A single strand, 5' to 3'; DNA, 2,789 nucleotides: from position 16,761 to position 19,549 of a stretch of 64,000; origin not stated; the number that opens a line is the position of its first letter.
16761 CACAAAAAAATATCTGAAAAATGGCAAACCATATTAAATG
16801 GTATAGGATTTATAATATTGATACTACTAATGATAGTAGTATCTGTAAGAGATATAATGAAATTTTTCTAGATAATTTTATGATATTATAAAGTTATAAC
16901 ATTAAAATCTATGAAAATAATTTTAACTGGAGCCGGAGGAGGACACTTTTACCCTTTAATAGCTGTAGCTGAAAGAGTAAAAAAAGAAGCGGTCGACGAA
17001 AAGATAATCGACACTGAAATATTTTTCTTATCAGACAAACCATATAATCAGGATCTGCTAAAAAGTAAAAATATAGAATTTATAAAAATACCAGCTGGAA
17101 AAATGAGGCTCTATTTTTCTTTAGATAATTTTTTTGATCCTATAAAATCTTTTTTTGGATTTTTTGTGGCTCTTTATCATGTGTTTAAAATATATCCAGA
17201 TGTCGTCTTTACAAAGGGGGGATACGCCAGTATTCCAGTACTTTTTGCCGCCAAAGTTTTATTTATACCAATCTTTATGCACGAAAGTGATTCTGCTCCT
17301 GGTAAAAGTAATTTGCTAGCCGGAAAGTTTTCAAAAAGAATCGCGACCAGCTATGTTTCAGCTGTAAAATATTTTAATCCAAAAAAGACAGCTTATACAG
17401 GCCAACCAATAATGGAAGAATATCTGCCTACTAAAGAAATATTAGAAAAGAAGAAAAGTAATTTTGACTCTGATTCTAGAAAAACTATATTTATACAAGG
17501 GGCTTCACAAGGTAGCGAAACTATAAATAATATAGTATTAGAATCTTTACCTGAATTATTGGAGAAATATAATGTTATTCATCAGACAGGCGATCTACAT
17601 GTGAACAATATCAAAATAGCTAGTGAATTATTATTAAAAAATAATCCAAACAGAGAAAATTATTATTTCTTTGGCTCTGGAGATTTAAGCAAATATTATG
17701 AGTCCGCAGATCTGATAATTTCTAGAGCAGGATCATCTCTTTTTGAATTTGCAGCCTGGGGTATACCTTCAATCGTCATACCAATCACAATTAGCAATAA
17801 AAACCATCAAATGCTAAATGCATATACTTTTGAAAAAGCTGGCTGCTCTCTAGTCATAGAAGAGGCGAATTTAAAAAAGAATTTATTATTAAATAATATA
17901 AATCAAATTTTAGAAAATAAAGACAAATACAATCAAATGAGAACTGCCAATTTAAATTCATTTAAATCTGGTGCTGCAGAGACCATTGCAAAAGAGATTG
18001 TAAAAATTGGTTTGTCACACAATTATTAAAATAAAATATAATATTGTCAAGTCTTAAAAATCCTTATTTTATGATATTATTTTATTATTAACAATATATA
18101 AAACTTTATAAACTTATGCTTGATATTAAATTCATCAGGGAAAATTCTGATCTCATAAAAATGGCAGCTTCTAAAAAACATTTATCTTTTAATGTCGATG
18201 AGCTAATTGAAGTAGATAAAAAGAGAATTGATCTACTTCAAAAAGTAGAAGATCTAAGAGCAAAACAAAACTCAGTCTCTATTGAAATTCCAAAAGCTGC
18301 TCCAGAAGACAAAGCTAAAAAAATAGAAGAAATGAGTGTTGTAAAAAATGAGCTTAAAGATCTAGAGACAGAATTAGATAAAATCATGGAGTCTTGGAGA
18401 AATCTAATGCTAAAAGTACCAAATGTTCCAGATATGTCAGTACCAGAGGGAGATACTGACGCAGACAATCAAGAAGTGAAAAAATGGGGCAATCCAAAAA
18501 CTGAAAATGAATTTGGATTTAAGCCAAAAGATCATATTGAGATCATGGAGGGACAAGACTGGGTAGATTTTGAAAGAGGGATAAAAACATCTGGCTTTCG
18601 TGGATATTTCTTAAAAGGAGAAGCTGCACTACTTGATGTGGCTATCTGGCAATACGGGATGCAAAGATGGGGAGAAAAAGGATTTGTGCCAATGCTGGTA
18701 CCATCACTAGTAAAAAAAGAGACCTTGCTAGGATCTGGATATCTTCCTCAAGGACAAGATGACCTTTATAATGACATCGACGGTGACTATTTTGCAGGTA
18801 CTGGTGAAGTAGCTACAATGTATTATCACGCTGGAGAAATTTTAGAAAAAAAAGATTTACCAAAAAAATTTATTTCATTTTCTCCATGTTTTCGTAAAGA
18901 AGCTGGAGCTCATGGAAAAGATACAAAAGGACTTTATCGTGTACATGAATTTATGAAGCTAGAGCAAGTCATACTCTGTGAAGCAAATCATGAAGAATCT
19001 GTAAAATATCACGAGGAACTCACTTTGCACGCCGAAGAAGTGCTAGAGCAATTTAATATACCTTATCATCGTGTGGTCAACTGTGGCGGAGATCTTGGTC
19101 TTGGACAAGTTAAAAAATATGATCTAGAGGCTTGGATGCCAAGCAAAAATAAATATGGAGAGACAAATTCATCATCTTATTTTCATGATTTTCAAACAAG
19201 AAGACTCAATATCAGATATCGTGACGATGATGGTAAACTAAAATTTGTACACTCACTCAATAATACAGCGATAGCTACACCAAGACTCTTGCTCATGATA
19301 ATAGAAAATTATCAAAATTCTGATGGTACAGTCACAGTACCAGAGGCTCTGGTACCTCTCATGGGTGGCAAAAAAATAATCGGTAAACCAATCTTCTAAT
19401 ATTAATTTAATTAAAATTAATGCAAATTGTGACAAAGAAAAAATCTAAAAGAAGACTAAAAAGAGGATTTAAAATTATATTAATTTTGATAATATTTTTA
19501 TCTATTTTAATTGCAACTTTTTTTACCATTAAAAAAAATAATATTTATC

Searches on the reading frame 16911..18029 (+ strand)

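Call 16: search_protein_families(library=pfam, proteins=[window:16911-18029:+])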
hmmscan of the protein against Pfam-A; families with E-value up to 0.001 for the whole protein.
window:16911-18029:+ (372 aa): 3 families
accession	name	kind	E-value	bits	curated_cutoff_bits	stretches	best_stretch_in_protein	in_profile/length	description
PF04101.22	Glyco_tran_28_C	-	1.1e-31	110.6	22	1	192-356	1-164/166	Glycosyltransferase family 28 C-terminal domain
PF03033.26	Glyco_transf_28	-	4.8e-25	88.7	26.2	1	4-145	3-138/139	Glycosyltransferase family 28 N-terminal domain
PF02684.21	LpxB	-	0.00015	21.3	22.6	1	154-289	147-285/374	Lipid-A-disaccharide synthetase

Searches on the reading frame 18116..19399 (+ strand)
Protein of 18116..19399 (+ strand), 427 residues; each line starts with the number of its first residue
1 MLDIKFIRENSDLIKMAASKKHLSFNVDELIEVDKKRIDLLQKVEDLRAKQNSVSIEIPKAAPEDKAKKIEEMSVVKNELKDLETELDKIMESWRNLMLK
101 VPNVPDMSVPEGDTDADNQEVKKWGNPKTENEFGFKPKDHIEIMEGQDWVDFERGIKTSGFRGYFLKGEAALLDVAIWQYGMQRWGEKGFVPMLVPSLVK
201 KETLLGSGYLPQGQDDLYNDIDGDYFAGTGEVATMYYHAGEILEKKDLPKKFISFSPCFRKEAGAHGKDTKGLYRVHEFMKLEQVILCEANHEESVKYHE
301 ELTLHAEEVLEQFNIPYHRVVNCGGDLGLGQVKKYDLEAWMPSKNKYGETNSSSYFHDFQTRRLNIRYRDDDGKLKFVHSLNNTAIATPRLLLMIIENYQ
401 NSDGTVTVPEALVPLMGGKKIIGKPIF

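Call 12: find_encoding_contigs(protein=window:18116-19399:+, flank=10000, max_places=10)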
Protein window:18116-19399:+ (427 aa): no gene with exactly this product is on record in the collection.

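Call 15: search_protein_families(library=pfam, proteins=[window:18116-19399:+])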
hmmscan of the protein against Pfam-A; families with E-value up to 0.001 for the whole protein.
window:18116-19399:+ (427 aa): 2 families
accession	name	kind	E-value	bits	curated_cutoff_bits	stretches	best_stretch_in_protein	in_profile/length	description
PF00587.30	tRNA-synt_2b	-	3.6e-32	112.3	29.3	1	229-399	16-179/179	tRNA synthetase class II core domain (G, H, P, S and T)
PF02403.27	Seryl_tRNA_N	-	2.4e-23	82.8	28.2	1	1-105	1-108/108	Seryl-tRNA synthetase N-terminal domain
